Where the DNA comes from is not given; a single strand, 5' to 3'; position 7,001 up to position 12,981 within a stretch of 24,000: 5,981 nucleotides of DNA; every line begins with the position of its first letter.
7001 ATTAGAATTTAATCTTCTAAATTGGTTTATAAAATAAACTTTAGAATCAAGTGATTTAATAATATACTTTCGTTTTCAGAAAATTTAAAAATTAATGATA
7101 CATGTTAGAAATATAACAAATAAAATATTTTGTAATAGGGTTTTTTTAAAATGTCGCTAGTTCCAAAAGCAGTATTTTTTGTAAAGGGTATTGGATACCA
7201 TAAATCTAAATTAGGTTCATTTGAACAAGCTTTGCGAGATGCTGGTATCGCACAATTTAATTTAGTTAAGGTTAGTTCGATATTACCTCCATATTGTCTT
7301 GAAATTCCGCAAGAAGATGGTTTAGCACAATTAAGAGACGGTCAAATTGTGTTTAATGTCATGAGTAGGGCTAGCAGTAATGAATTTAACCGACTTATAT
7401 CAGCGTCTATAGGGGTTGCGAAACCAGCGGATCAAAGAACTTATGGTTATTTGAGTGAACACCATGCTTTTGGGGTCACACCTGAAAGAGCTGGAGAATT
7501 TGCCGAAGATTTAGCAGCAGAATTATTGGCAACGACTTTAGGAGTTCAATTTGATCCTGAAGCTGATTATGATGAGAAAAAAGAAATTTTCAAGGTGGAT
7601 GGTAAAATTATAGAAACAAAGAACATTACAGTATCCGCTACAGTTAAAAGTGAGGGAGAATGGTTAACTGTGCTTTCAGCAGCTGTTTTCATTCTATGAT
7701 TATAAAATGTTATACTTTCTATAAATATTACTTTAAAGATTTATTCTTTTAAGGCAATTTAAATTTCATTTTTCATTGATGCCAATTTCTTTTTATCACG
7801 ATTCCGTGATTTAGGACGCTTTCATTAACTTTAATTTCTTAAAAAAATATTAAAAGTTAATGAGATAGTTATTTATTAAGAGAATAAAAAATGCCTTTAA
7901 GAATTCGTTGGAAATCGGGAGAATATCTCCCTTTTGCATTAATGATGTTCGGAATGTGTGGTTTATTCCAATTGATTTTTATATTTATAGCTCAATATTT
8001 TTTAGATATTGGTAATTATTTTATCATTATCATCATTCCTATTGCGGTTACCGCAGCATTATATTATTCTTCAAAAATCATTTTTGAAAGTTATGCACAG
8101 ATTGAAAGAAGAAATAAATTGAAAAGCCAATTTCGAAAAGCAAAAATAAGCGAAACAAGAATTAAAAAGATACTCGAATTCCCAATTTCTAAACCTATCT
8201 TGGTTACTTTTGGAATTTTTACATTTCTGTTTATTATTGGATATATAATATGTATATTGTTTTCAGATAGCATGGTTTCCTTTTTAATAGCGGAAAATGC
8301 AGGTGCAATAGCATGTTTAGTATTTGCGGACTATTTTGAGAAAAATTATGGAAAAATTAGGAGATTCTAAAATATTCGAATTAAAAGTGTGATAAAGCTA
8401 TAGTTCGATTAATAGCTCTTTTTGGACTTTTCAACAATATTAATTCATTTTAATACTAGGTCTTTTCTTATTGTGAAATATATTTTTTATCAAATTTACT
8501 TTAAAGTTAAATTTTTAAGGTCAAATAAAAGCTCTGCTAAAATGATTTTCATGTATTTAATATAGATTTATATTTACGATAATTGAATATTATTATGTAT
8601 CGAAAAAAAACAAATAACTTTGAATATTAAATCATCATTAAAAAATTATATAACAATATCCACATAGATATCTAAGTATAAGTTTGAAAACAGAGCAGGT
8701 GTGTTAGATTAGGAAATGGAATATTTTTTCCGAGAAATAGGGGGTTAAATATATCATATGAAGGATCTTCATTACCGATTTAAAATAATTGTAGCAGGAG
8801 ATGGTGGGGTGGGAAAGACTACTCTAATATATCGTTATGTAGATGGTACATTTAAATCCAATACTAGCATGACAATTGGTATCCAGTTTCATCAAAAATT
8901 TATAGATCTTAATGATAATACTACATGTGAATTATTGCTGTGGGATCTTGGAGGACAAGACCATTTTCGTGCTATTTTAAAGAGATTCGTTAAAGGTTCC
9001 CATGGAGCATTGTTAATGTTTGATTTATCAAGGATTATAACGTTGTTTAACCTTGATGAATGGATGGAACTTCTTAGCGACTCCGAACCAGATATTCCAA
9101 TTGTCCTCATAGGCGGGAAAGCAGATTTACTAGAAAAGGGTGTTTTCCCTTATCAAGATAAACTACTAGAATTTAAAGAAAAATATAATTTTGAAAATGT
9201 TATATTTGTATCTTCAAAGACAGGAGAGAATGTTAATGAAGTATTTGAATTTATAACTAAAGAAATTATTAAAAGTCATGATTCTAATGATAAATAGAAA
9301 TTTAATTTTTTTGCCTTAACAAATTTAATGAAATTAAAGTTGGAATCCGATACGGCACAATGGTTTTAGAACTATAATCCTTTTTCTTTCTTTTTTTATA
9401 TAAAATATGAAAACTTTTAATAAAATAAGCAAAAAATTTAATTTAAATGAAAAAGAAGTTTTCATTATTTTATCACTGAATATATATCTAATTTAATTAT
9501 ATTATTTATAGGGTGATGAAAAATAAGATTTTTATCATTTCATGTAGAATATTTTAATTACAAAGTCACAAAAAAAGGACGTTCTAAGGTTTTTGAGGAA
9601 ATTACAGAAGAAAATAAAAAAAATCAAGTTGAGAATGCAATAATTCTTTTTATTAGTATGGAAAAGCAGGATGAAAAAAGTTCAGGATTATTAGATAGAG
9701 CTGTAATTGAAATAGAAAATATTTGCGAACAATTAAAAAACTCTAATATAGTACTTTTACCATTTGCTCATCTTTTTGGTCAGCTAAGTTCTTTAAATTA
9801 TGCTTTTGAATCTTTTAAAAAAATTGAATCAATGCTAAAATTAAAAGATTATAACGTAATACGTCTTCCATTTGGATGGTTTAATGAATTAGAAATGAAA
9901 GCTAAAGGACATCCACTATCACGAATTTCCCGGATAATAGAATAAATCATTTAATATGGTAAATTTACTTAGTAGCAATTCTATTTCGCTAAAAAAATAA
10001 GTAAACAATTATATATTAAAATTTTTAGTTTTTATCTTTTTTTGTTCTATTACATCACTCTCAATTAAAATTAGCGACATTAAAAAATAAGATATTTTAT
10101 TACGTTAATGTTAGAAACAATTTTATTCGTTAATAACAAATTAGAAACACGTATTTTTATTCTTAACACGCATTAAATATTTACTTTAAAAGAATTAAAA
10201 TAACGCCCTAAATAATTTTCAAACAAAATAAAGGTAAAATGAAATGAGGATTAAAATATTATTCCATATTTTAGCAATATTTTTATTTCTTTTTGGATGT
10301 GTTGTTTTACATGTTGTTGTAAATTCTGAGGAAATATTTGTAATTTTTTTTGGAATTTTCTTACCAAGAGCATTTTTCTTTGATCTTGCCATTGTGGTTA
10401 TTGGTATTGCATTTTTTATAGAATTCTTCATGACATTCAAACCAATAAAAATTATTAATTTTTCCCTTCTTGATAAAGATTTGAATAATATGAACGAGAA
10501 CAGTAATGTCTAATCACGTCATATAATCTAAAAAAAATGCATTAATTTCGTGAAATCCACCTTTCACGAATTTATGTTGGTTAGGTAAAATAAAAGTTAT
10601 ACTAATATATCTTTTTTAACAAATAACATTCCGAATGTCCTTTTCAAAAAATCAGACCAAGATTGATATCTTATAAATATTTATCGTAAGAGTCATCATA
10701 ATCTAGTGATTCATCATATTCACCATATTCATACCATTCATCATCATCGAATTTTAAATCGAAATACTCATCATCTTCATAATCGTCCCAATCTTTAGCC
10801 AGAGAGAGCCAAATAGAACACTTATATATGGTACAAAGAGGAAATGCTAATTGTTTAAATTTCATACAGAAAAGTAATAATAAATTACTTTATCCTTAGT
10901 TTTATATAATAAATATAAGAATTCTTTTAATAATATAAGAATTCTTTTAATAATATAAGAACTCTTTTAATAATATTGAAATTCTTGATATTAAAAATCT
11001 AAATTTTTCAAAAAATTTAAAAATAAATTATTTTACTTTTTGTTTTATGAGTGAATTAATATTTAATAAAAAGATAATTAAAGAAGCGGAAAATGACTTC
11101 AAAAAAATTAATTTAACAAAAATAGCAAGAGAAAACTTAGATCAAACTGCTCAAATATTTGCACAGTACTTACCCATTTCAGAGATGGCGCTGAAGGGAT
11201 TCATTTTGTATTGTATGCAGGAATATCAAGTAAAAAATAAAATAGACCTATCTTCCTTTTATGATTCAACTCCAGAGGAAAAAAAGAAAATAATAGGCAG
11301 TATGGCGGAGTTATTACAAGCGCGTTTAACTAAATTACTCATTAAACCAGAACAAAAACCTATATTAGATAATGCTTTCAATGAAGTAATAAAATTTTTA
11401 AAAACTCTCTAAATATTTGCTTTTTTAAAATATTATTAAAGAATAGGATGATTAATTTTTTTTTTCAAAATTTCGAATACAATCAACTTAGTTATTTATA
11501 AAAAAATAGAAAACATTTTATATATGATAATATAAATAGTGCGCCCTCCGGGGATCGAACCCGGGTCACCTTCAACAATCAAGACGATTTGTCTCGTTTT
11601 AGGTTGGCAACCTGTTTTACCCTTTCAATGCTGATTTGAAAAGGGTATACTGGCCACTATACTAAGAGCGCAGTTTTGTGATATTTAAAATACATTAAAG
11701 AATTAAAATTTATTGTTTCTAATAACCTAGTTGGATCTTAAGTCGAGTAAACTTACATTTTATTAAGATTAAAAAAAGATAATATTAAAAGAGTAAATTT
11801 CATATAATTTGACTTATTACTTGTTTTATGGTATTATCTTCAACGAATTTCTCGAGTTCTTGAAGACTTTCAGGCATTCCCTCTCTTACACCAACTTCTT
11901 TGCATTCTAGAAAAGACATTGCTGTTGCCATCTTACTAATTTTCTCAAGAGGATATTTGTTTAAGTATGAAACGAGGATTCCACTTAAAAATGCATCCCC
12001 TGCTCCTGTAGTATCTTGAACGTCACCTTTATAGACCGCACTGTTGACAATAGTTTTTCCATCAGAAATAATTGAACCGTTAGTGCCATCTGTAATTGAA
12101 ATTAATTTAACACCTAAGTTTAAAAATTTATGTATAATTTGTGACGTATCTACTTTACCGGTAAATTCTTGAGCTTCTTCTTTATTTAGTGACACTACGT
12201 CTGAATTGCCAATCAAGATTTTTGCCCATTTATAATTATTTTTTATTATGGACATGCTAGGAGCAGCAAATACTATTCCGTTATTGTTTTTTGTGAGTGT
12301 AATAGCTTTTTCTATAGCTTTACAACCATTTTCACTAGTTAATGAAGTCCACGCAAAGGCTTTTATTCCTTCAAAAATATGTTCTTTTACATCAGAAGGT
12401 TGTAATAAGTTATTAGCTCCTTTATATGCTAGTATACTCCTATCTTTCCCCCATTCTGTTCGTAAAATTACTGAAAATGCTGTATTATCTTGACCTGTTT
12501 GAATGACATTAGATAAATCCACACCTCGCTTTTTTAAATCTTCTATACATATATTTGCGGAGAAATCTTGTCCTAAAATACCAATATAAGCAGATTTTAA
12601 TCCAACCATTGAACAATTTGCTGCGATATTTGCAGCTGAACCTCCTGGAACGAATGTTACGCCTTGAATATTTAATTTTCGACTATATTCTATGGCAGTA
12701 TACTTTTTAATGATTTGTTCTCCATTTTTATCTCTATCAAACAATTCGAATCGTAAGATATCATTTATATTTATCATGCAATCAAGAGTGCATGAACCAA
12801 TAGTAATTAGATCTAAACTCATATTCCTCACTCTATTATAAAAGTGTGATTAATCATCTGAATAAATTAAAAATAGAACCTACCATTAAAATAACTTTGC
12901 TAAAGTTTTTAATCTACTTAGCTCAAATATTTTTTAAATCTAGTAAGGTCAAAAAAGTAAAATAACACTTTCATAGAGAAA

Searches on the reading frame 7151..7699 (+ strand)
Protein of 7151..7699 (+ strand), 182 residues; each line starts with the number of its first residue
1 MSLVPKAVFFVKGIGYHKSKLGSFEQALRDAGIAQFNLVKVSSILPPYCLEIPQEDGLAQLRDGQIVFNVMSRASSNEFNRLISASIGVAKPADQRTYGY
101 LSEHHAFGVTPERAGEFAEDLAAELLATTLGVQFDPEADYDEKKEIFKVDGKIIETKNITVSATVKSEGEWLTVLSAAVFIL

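Call 8: search_protein_families(library=pfam, proteins=[window:7151-7699:+], max_evalue=0.01)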
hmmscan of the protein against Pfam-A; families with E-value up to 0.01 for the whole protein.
window:7151-7699:+ (182 aa): 1 family
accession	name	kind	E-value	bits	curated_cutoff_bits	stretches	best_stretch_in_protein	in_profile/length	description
PF01862.21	PvlArgDC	-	9.7e-57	191.8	22.7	1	4-181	1-161/161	Pyruvoyl-dependent arginine decarboxylase (PvlArgDC)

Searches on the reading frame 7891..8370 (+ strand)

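Call 8: search_protein_families(library=pfam, proteins=[window:7891-8370:+], max_evalue=0.01)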
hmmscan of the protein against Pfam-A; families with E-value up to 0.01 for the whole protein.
window:7891-8370:+ (159 aa): 0 families

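Call 34: search_protein_families(library=pfam, proteins=[window:7891-8370:+, L001:2704-3201:+], max_evalue=10)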
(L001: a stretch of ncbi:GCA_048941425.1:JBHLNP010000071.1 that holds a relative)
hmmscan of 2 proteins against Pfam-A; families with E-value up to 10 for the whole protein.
window:7891-8370:+ (159 aa): 4 families
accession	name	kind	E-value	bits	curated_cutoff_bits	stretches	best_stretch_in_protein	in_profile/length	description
PF05569.17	Peptidase_M56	-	0.039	13.6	31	1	35-132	26-122/296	BlaR1 peptidase M56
PF09874.14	DUF2101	-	0.051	13.7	22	1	94-155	81-142/206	Predicted membrane protein (DUF2101)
PF03706.18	LPG_synthase_TM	-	0.058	13.3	33.4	1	16-124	120-228/302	Lysylphosphatidylglycerol synthase TM region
PF12666.12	PrgI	-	3.1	8.8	27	1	19-79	24-86/91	PrgI family protein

L001:2704-3201:+ (165 aa): 1 family
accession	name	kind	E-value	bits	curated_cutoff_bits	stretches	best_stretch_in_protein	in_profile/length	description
PF18618.6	HP0268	-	0.032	15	25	1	10-73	10-73/80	HP0268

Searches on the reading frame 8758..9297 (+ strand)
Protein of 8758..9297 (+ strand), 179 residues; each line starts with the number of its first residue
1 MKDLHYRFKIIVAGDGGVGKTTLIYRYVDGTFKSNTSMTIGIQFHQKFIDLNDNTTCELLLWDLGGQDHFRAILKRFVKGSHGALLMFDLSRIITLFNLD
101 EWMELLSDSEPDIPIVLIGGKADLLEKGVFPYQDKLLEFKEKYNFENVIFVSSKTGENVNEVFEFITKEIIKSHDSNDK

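Call 8: search_protein_families(library=pfam, proteins=[window:8758-9297:+], max_evalue=0.01)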
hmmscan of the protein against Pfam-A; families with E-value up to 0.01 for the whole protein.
window:8758-9297:+ (179 aa): 10 families
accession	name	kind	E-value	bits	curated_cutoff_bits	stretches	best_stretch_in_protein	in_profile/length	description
PF00071.28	Ras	-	1.3e-33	116.3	21.6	1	9-171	1-161/162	Ras family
PF08477.19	Roc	-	4.3e-27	95.2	27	1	9-123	1-119/119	Ras of Complex, Roc, domain of DAPkinase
PF00025.27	Arf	-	1.2e-09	38.3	22.3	1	7-169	14-173/174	ADP-ribosylation factor family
PF00009.33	GTP_EFTU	-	5.5e-05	23.3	26.5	1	42-170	59-186/188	Elongation factor Tu GTP binding domain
PF03193.22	RsgA_GTPase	-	0.00068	19.9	30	0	10-29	109-128/174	RsgA GTPase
PF09439.16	SRPRB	-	0.0008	19.3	25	1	9-83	5-72/178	Signal recognition particle receptor beta subunit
PF03029.23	ATP_bind_1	-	0.0014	18.9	27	0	32-167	62-208/240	Conserved hypothetical ATP binding protein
PF01926.29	MMR_HSR1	-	0.0049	17.4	21.9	1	9-92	1-87/113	50S ribosome-binding GTPase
PF13401.12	AAA_22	-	0.0072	17.1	27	0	10-119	8-122/130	AAA domain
PF04670.18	Gtr1_RagA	-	0.0076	16.1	22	0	9-127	1-126/232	Gtr1/RagA G protein conserved region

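Call 34: search_protein_families(library=pfam, proteins=[L001:2704-3201:+], max_evalue=10)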
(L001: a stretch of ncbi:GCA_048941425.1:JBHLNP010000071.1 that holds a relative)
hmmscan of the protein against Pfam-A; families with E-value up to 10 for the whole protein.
L001:2704-3201:+ (165 aa): 1 family
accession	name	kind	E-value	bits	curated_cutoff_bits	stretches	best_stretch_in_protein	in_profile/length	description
PF18618.6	HP0268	-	0.032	15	25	1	10-73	10-73/80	HP0268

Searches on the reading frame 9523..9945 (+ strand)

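Call 34: search_protein_families(library=pfam, proteins=[window:9523-9945:+], max_evalue=10)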
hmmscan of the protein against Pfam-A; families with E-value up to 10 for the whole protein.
window:9523-9945:+ (140 aa): 2 families
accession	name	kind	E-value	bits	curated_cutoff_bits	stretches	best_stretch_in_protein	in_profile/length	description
PF08915.16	tRNA-Thr_ED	-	4.1e-35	121.3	30.2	1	2-139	2-137/137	Archaea-specific editing domain of threonyl-tRNA synthetase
PF08373.16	RAP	-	0.033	14.6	24.2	1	103-128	25-51/58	RAP domain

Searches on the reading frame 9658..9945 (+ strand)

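Call 8: search_protein_families(library=pfam, proteins=[window:9658-9945:+], max_evalue=0.01)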
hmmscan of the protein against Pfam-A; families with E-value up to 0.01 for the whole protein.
window:9658-9945:+ (95 aa): 1 family
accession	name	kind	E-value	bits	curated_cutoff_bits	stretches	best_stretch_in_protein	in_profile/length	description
PF08915.16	tRNA-Thr_ED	-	3e-24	86.1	30.2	1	2-94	44-137/137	Archaea-specific editing domain of threonyl-tRNA synthetase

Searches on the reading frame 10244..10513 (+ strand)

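Call 8: search_protein_families(library=pfam, proteins=[window:10244-10513:+], max_evalue=0.01)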
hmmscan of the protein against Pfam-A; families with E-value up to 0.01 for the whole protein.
window:10244-10513:+ (89 aa): 0 families

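Call 34: search_protein_families(library=pfam, proteins=[window:10244-10513:+], max_evalue=10)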
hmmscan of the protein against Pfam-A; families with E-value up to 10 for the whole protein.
window:10244-10513:+ (89 aa): 2 families
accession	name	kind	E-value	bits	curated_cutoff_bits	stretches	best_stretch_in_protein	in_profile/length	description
PF24301.1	FraC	-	0.33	11.5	27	1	5-81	47-123/171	Filament integrity protein FraC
PF10990.13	DUF2809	-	4.6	8.4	29.3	1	32-73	19-60/86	Protein of unknown function (DUF2809)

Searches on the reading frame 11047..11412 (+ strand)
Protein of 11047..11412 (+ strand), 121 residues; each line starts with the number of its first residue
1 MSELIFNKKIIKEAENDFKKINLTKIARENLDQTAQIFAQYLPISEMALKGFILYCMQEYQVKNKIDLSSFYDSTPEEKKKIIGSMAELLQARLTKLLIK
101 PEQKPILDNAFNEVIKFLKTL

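Call 8: search_protein_families(library=pfam, proteins=[window:11047-11412:+], max_evalue=0.01)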
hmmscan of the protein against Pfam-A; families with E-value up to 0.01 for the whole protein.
window:11047-11412:+ (121 aa): 0 families

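Call 34: search_protein_families(library=pfam, proteins=[window:11047-11412:+, L001:2704-3201:+], max_evalue=10)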
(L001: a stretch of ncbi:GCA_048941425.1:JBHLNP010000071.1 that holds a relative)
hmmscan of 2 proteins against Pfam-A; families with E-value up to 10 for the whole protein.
window:11047-11412:+ (121 aa): 1 family
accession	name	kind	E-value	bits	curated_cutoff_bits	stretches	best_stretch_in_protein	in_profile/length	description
PF05873.17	Mt_ATP-synt_D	-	0.025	14.9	27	1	62-109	5-52/154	ATP synthase D chain, mitochondrial (ATP5H)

L001:2704-3201:+ (165 aa): 1 family
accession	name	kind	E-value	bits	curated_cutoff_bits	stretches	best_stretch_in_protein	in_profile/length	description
PF18618.6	HP0268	-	0.032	15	25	1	10-73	10-73/80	HP0268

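Call 72: search_protein_representatives(protein=window:11047-11412:+)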
Query: 121 residues. Proteins with E-value up to 0.001 (for the whole library): 127; up to 1e-10: 38; up to 1e-30: 0. The best 127 are listed.
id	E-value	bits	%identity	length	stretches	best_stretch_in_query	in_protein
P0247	1.3e-30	122.1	50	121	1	1-120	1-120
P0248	5.4e-21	91.2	37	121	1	2-119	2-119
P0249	1.7e-20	89.6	42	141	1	6-115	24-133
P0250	2.3e-19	85.9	37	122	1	4-119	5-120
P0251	5.2e-18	81.6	37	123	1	2-116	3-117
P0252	1.4e-17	80.1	37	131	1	5-117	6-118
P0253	2.1e-16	76.4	35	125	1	4-119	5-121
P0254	2.2e-16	76.3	38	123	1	1-114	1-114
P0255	3.9e-15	72.3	32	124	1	5-119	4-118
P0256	7.0e-15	71.5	34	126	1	4-119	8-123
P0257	1.0e-14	71.0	36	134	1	5-115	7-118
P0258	1.1e-14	70.9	37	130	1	2-119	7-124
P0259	1.9e-14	70.1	34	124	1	6-120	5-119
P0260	3.5e-14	69.3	35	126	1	1-119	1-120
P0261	6.5e-14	68.4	38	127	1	6-118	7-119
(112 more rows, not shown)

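Call 75: search_solved_structures(query=A4, max_evalue=10)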
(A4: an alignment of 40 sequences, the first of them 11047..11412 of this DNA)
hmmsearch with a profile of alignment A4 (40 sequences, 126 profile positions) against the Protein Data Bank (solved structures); distinct sequences matched with E-value up to 10: 3.
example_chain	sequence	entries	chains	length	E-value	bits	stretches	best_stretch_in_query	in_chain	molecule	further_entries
3swf_A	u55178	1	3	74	0.21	14.8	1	75-121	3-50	cGMP-gated cation channel alpha-1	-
2qp2_A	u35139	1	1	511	1.2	12.4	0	3-24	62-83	Unknown protein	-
9exk_A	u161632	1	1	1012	2.6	11.3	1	59-123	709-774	De novo designed protein K12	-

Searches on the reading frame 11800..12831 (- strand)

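Call 8: search_protein_families(library=pfam, proteins=[window:11800-12831:-], max_evalue=0.01)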
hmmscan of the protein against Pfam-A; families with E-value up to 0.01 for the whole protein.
window:11800-12831:- (343 aa): 1 family
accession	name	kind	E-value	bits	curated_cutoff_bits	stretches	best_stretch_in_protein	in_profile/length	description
PF00294.29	PfkB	-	6.4e-44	150.9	25.8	1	52-320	25-300/302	pfkB family carbohydrate kinase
